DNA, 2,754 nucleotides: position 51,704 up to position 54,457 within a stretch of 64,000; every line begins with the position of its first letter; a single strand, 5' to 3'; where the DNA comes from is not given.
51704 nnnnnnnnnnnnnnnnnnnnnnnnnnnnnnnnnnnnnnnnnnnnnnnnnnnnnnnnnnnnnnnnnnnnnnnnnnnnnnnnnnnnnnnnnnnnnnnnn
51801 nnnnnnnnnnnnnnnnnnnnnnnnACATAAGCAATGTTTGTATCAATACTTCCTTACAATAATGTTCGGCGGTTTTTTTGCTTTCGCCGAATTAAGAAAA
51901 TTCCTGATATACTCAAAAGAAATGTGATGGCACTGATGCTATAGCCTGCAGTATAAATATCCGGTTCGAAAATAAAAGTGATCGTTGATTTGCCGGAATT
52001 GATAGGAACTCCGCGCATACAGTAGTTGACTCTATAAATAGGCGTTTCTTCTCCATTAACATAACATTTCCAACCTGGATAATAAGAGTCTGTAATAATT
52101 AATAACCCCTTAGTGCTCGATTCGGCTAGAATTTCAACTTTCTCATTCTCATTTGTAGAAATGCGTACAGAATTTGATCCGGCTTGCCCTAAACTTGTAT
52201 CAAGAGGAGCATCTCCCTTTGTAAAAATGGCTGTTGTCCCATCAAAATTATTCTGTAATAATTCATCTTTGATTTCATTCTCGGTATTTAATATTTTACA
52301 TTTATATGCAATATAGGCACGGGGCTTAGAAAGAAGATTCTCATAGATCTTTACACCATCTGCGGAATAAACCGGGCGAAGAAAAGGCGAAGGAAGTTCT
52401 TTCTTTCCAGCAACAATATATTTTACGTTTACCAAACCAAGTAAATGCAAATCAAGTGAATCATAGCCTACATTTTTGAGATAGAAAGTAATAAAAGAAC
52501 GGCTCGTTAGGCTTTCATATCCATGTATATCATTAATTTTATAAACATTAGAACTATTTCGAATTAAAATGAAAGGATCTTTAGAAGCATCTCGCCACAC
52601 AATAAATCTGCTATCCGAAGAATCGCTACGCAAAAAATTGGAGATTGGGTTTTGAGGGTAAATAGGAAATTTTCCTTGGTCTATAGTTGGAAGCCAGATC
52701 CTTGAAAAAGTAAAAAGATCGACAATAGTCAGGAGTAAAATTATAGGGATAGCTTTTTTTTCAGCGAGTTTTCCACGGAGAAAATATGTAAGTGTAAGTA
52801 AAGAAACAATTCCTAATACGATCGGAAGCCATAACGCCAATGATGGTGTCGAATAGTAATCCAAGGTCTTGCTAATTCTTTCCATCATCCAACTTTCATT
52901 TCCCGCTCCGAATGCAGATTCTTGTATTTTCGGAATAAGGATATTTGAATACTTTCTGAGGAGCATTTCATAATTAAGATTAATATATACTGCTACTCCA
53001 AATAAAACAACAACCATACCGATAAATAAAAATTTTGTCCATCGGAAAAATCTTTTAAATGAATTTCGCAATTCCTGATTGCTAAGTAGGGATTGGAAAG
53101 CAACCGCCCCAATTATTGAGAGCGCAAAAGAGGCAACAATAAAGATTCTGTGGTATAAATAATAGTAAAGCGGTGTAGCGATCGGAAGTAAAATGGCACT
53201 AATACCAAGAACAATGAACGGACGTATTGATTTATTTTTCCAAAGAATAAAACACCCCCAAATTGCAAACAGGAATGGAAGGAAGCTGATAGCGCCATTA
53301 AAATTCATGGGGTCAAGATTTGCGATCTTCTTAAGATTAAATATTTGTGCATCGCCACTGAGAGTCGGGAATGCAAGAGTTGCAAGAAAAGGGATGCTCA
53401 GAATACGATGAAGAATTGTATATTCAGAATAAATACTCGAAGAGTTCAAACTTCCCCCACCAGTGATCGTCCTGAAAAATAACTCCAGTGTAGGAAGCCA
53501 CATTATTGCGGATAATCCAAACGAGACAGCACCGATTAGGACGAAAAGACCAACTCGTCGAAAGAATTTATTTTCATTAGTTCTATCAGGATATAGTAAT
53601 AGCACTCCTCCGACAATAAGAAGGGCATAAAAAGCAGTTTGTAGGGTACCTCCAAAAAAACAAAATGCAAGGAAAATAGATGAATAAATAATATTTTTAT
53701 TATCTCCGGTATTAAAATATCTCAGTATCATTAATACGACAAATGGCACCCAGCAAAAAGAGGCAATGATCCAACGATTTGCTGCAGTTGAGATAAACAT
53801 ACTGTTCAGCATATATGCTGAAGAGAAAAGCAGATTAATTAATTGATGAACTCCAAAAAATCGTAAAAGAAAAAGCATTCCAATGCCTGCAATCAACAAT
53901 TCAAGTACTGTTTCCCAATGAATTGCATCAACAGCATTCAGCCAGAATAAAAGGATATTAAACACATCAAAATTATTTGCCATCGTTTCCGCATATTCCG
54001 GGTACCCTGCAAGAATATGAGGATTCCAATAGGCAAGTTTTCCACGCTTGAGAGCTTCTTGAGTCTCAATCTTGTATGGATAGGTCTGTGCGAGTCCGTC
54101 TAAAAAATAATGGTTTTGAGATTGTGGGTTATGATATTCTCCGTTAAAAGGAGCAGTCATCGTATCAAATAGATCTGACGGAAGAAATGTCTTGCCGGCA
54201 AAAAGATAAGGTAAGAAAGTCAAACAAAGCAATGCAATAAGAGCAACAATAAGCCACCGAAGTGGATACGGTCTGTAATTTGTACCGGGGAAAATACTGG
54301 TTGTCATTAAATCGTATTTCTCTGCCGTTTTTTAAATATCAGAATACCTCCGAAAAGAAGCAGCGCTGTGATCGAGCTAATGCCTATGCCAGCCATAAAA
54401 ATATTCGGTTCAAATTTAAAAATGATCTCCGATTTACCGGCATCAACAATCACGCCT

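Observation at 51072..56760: A GT2 polyprenol-phosphate sugar synthase plus two tandem 817-aa YfhO-family paralogs form a candidate three-gene envelope glycosylation module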

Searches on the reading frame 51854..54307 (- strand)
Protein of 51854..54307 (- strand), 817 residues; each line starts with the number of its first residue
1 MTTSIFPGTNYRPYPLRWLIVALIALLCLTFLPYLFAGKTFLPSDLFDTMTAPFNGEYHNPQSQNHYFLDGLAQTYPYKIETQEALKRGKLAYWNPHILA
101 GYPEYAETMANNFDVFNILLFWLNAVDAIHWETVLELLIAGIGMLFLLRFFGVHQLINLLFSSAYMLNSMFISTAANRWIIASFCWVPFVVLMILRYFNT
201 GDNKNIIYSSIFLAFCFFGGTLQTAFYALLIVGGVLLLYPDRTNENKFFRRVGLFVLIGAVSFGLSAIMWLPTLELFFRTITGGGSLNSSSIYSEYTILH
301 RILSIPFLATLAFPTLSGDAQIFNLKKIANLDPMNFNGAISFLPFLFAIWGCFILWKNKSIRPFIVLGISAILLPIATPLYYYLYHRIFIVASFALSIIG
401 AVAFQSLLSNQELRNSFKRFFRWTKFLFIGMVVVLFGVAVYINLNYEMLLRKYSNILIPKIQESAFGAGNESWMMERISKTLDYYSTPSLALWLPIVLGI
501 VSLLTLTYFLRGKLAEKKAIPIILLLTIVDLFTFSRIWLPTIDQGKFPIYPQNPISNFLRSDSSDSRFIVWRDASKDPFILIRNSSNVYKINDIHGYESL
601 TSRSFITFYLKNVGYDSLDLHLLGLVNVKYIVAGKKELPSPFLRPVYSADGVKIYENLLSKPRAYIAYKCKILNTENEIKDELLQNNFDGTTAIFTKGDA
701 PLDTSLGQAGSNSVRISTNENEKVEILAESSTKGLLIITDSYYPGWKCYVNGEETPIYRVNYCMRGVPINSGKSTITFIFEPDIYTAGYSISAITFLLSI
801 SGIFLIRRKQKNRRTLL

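Call 3: search_protein_families(library=pfam, proteins=[window:51854-54307:-], max_evalue=0.01)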
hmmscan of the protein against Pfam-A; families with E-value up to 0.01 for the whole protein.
window:51854-54307:- (817 aa): 2 families
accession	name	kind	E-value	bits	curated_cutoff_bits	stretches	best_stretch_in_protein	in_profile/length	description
PF09586.16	YfhO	-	3.8e-14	52.5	28.5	1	704-792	746-835/835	Bacterial membrane protein YfhO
PF14264.12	Glucos_trans_II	-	0.0088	15.7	30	1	393-534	144-288/317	Glucosyl transferase GtrII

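Call 4: search_protein_families(library=ncbifam, proteins=[window:51854-54307:-], max_evalue=0.01)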
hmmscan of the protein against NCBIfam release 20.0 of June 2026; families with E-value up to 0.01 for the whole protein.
window:51854-54307:- (817 aa): 0 families

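Call 9: search_solved_structures(query=window:51854-54307:-, max_evalue=10)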
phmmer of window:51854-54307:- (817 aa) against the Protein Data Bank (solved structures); distinct sequences matched with E-value up to 10: 1.
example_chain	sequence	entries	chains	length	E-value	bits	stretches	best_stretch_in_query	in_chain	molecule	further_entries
7bc6_B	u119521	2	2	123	0.87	10.8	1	530-585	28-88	nanobody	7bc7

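Call 11: find_homologous_proteins(query=window:51854-54307:-)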
Query window:51854-54307:- (817 aa): 88 proteins with E <= 0.001 among 8000 candidates.
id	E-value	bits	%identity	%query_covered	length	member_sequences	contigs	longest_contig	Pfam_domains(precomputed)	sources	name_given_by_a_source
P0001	0.0e+0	1843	100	100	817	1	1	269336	PF09586.17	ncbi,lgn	-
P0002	0.0e+0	1055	57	98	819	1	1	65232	PF09586.17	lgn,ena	-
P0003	0.0e+0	1042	57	99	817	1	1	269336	PF09586.17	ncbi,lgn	-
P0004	0.0e+0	1035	56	98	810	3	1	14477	PF09586.17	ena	-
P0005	0.0e+0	1025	54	98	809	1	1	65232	PF09586.17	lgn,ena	-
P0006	0.0e+0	1015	55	98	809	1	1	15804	PF09586.17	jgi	-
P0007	2.9e-297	1006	53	99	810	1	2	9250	PF09586.17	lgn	-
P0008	1.5e-293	994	53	100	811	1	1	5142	PF09586.17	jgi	jgi:hypothetical protein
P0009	4.1e-291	986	53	100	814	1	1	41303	PF09586.17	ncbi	-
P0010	2.4e-290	984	52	98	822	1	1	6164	PF09586.17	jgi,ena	-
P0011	4.5e-290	983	54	98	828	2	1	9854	PF09586.17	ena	-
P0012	1.2e-289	981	54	99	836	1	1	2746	PF09586.17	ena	-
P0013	7.5e-289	979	53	95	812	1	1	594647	PF09586.17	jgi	jgi:hypothetical protein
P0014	1.1e-287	975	54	99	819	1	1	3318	PF09586.17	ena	-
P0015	1.1e-279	948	53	96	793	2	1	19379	PF09586.17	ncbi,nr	ncbi:MAG: YfhO family protein [Bacteroidota bacterium]|nr:YfhO family protein [Bacteroidota bacteriu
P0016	6.9e-277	939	53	98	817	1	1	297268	PF09586.17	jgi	jgi:hypothetical protein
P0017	7.6e-268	909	50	98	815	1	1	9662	PF09586.17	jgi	jgi:hypothetical protein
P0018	1.0e-263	895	50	98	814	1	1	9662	PF09586.17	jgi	jgi:hypothetical protein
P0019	5.8e-263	893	51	96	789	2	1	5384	PF09586.17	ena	-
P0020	8.9e-263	892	50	97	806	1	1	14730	PF09586.17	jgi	jgi:hypothetical protein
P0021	3.0e-262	891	49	98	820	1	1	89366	PF09586.17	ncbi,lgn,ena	ncbi:MAG: YfhO family protein [bacterium]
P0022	2.0e-257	875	49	97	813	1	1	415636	PF09586.17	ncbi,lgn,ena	-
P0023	4.6e-250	850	49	97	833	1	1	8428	PF09586.17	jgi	jgi:hypothetical protein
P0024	3.4e-248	844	49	94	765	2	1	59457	PF09586.17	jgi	jgi:hypothetical protein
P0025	3.0e-247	841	49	98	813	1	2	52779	PF09586.17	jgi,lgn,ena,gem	-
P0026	3.3e-247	841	47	98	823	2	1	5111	PF09586.17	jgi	-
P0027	2.4e-246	838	47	96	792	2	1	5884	PF09586.17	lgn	-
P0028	8.2e-245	833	48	98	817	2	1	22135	PF09586.17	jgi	-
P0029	2.1e-242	825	47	98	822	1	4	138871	PF09586.17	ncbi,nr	ncbi:MAG: YfhO family protein [Bacteroidota bacterium]|nr:YfhO family protein [Bacteroidota bacteriu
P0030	2.1e-229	782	47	98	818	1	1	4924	PF09586.17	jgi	jgi:hypothetical protein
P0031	5.4e-220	751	45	94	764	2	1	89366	PF09586.17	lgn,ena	-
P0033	9.5e-192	657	45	83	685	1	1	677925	PF09586.17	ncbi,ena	-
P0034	9.9e-190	651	40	98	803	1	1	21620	PF09586.17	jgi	jgi:hypothetical protein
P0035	5.6e-161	556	38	97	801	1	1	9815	PF09586.17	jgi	jgi:hypothetical protein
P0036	2.6e-146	507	36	97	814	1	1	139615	PF09586.17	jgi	jgi:hypothetical protein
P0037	2.6e-142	494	34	96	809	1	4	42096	PF09586.17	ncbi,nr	ncbi:MAG: YfhO family protein [Bacteroidota bacterium]|nr:YfhO family protein [Bacteroidota bacteriu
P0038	6.0e-136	473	33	96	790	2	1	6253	PF09586.17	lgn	-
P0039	7.7e-134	466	33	98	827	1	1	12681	PF09586.17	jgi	jgi:hypothetical protein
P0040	1.2e-133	465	35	94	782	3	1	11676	PF09586.17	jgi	jgi:hypothetical protein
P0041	3.4e-132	460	34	94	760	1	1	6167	PF09586.17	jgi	-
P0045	5.9e-87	311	31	69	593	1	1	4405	PF09586.17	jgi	-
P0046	6.1e-69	251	26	97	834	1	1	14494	PF09586.17,PF13231.13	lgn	-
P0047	3.3e-32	130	36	18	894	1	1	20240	PF09586.17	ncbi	-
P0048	7.5e-29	119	30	19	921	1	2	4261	PF09586.17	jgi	jgi:hypothetical protein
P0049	1.6e-28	117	29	26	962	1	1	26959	PF09586.17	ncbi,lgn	-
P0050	8.8e-26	108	25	93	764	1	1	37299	PF09586.17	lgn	-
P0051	3.3e-24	103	30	27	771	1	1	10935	PF09586.17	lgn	-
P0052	2.1e-21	94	27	35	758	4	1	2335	PF09586.17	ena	-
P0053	2.7e-20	90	25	48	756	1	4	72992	PF09586.17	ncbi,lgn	-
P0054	7.6e-20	89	34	17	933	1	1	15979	PF09586.17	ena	-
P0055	1.6e-19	88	26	37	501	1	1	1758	PF09586.17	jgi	jgi:hypothetical protein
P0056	2.8e-19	87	23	91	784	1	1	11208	PF09586.17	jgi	-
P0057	7.1e-18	82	27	20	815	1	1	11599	PF09586.17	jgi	jgi:hypothetical protein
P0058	2.0e-17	81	22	24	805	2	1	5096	PF09586.17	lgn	-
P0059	3.0e-17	80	27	19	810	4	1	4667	PF09586.17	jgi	-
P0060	2.3e-16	77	31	20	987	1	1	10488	PF09586.17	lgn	-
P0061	2.5e-16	77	25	16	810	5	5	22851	PF09586.17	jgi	jgi:hypothetical protein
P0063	6.9e-16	76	26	16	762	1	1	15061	PF09586.17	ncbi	-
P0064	8.6e-15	72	26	20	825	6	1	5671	PF09586.17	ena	-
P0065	2.3e-14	71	28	20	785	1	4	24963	PF09586.17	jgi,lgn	jgi:hypothetical protein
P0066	8.6e-14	69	23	92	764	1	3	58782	PF09586.17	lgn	-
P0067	2.2e-12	64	25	21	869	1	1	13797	PF09586.17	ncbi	ncbi:MAG: hypothetical protein ABIR24_00055 [Verrucomicrobiota bacterium]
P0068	3.2e-12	64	25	30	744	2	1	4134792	PF09586.17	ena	-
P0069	3.9e-12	63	27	20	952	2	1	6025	PF09586.17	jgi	-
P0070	1.2e-11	62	26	18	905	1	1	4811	PF09586.17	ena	-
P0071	2.4e-11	61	20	23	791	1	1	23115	PF09586.17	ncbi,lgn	-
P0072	7.7e-11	59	28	19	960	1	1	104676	PF09586.17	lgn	-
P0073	3.9e-10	57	25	21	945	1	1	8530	PF09586.17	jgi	jgi:hypothetical protein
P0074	4.7e-10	56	25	21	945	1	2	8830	PF09586.17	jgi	jgi:hypothetical protein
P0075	5.2e-10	56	25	21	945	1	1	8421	PF09586.17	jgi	jgi:hypothetical protein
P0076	7.2e-10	56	25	21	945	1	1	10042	PF09586.17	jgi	jgi:hypothetical protein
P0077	1.3e-9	55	26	22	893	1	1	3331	PF09586.17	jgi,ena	-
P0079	2.6e-9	54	21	23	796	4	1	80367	PF09586.17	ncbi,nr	ncbi:MAG: hypothetical protein JO020_26280 [Chloroflexi bacterium]|nr:hypothetical protein [Chlorofl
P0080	1.2e-7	48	25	19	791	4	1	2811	PF09586.17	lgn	-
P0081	1.7e-7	48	29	16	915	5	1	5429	PF09586.17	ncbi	ncbi:MAG: YfhO family protein, partial [Chloroflexota bacterium]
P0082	2.7e-7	47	25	25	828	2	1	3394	PF09586.17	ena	-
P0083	4.3e-7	47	22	39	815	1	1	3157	PF09586.17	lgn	-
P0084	1.4e-6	45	25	21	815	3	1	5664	PF09586.17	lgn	-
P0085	3.6e-5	40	22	14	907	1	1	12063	PF09586.17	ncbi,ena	-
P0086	2.9e-4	37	23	16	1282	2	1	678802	PF09586.17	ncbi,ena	-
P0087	3.4e-4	37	23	36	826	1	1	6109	PF09586.17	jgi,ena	-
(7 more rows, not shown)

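Call 13: find_encoding_contigs(protein=P0001, flank=10000, max_places=3)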
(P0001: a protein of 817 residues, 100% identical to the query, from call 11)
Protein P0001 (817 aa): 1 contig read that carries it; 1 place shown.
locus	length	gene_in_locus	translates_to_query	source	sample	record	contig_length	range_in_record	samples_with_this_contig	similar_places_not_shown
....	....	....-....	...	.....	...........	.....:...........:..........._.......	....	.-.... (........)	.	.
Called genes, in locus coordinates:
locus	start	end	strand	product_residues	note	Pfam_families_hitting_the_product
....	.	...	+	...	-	?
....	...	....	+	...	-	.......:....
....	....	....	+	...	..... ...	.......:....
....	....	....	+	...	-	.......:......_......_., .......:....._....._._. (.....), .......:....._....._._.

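Call 15: find_related_loci(query=A1, collection=genome_contigs, flank=10000)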
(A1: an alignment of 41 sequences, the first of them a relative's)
Query A1 (817 aa) in genome_contigs; peptide patterns used: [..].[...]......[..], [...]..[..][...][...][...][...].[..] (x = any residue, [..] = any of these).
600 stretches matched a pattern (row limit reached: there are more); 571 encode a relative of the query (tblastn E <= 1e-3); the best 80 are kept; 79 distinct loci.
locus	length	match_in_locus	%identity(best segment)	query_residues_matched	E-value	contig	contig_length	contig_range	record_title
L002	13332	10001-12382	53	18-810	0e+0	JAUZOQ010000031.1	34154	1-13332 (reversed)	MAG: Bacteroidota bacterium isolate bin140(14d) NELBBIGP_31, whole genome shotgun sequence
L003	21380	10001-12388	48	14-813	0e+0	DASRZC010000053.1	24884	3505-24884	MAG TPA_asm: Candidatus Kapaibacterium sp. isolate SMAG_U14065 k141_234401, whole genome shotgun sequence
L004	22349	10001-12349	34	30-810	6e-141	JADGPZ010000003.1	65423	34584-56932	MAG: Candidatus Kapaibacterium sp. isolate Chersky.7_45 contig-100_5, whole genome shotgun sequence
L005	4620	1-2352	34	36-795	1e-138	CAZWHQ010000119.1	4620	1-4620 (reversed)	MAG TPA_asm: uncultured Eubacteriales bacterium isolate binchicken_co275_153 genome assembly, contig: NODE_36421_length_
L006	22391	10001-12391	33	26-808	4e-130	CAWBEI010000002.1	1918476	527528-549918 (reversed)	MAG: Ignavibacteriota bacterium isolate MFD04780.bin.1.147 genome assembly, contig: contig_16205, whole genome shotgun s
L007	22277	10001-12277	32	31-792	5e-105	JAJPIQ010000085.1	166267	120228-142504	MAG: Bacteroidetes bacterium isolate Centralia_MAG_339 k107_12114769, whole genome shotgun sequence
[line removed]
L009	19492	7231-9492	25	84-814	3e-49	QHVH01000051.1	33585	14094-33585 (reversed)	MAG: Blastocatellia bacterium AA13 isolate gp4 AA13 14_0929_09_20cm_scaffold_105_curated, whole genome shotgun sequence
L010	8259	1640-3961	26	46-811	3e-47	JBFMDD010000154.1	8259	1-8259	MAG: bacterium isolate MAG210 MAG210_154, whole genome shotgun sequence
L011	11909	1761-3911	23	84-782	1e-46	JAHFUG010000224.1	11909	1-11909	MAG: Blastocatellia bacterium isolate nzgw74 NODE_415_length_11910_cov_9.022903, whole genome shotgun sequence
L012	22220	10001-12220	25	76-810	6e-45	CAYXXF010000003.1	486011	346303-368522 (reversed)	MAG TPA_asm: uncultured Anaerolineales bacterium isolate SRP173033_co1_212 genome assembly, contig: NODE_7_length_486011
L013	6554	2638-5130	24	24-814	1e-43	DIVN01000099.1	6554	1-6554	MAG TPA_asm: Anaerolineales bacterium UBA6131 UBA6131_contig_77226, whole genome shotgun sequence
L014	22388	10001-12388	23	35-811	1e-42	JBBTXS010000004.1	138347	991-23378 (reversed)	MAG: Patescibacteria group bacterium isolate H51-bin091_1 H51_bin091_1_000000000004, whole genome shotgun sequence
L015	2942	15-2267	25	38-814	1e-42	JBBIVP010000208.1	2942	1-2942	MAG: bacterium isolate SLF170214_bin_8 NODE_29356_length_2942_cov_3.724628, whole genome shotgun sequence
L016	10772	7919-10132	25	70-803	1e-41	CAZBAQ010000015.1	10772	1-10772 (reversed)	MAG TPA_asm: uncultured Planctomycetia bacterium isolate SRP178699_co2_132 genome assembly, contig: NODE_5959_length_107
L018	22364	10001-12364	22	18-811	6e-41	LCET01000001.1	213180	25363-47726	MAG: Candidatus Woesebacteria bacterium GW2011_GWC1_42_9 UV51_C0001, whole genome shotgun sequence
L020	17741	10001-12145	24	76-798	7e-40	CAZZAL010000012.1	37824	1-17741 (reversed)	MAG TPA_asm: uncultured Planctomycetia bacterium isolate SRP077602_co2_386 genome assembly, contig: NODE_1628_length_378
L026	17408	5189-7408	23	20-778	1e-37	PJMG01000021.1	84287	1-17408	MAG: Candidatus Levyibacteriota bacterium isolate Amazon_FNV_2010_10_8_1 contig_75_12646742_length_84287_multi_4_in_0_ou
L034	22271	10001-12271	24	22-800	2e-36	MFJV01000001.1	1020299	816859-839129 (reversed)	MAG: Candidatus Gottesmanbacteria bacterium RIFCSPLOWO2_01_FULL_43_11b rifcsplowo2_01_scaffold_30, whole genome shotgun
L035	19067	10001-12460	22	17-808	3e-36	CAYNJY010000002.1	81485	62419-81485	MAG TPA_asm: uncultured Gammaproteobacteria bacterium isolate ERP125453_co1_527 genome assembly, contig: NODE_155_length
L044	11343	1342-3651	23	18-808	5e-34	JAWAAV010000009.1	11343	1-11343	MAG: Candidatus Pacearchaeota archaeon isolate JZ-4_201709_bins_160 JZ-4_201709_bins_160_scaffold_9, whole genome shotgu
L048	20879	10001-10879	30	522-810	1e-33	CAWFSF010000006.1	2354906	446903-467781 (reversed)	MAG: Nitrospirota bacterium isolate MFD00905.bin.2.216 genome assembly, contig: contig_8104, whole genome shotgun sequen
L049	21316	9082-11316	25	84-812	3e-33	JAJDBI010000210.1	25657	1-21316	MAG: Nitrospinaceae bacterium isolate OFTM91 OFTM91_209, whole genome shotgun sequence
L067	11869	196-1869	24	250-814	1e-30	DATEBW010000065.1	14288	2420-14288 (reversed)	MAG TPA_asm: Patescibacteria group bacterium isolate SMAG_U8255 k141_1135634, whole genome shotgun sequence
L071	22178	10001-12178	24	42-778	4e-30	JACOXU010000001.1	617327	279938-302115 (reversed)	MAG: Candidatus Levyibacteriota bacterium isolate NC_groundwater_161_Ag_S-0.1um_37_19 S4_GD2017_2_S1_scaffold_10, whole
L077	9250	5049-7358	23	18-800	4e-30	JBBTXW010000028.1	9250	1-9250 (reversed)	MAG: Patescibacteria group bacterium isolate H51-bin053_1 H51_bin053_1_000000000028, whole genome shotgun sequence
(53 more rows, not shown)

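Call 24: predict_structure(alignment_id=A1)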
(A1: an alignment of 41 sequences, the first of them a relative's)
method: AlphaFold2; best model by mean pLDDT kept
length: 817 residues; sequences in the alignment: 41
mean_pLDDT: 89.2   pTM: 0.90
mean pLDDT of the five models: 89.2, 88.8, 88.0, 87.1, 86.6
residues with pLDDT >= 90: 507; 70-90: 275; 50-70: 28; < 50: 7
segments of 3 or more residues with pLDDT < 50: 1-7
pLDDT, mean of each block of 10 residues (from residue 1): 40 88 97 92 86 85 80 88 87 85 82 90 93 97 97 96 96 88 97 94 94 94 94 95 72 96 96 92 80 70 83 85 73 74 95 94 96 87 84 97 94 91 94 94 94 87 78 87 90 93 95 93 95 91 89 92 89 86 88 88 90 86 95 89 94 95 93 92 91 91 79 89 92 93 93 95 93 95 93 96 88 67
secondary structure, 60 per line:
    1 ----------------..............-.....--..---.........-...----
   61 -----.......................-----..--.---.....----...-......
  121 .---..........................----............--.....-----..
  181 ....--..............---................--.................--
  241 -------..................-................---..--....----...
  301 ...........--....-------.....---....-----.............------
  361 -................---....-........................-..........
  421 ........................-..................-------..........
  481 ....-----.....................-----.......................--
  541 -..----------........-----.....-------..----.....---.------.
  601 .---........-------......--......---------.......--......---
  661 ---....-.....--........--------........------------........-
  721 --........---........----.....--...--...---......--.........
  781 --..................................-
elements in order (helices of 4 or more, strands of 3 or more residues): H17-30 H32-36 H44-50 H66-88 H115-121 H125-150 H155-166 H169-173 H179-184 H187-200 H204-219 H222-238 H248-265 H267-282 H290-293 H298-311 H314-317 H325-329 H333-336 H342-354 H362-377 H381-384 H386-409 H411-444 H446-463 H471-484 H490-510 H516-538 H554-561 E567-571 H585-589 H605-612 H620-625 E628-633 E643-649 E652-657 E664-667 E669-673 H676-683 E692-696 E712-719 E723-730 E734-741 E746-750 E753-755 E758-760 E764-769 E772-780 H783-816
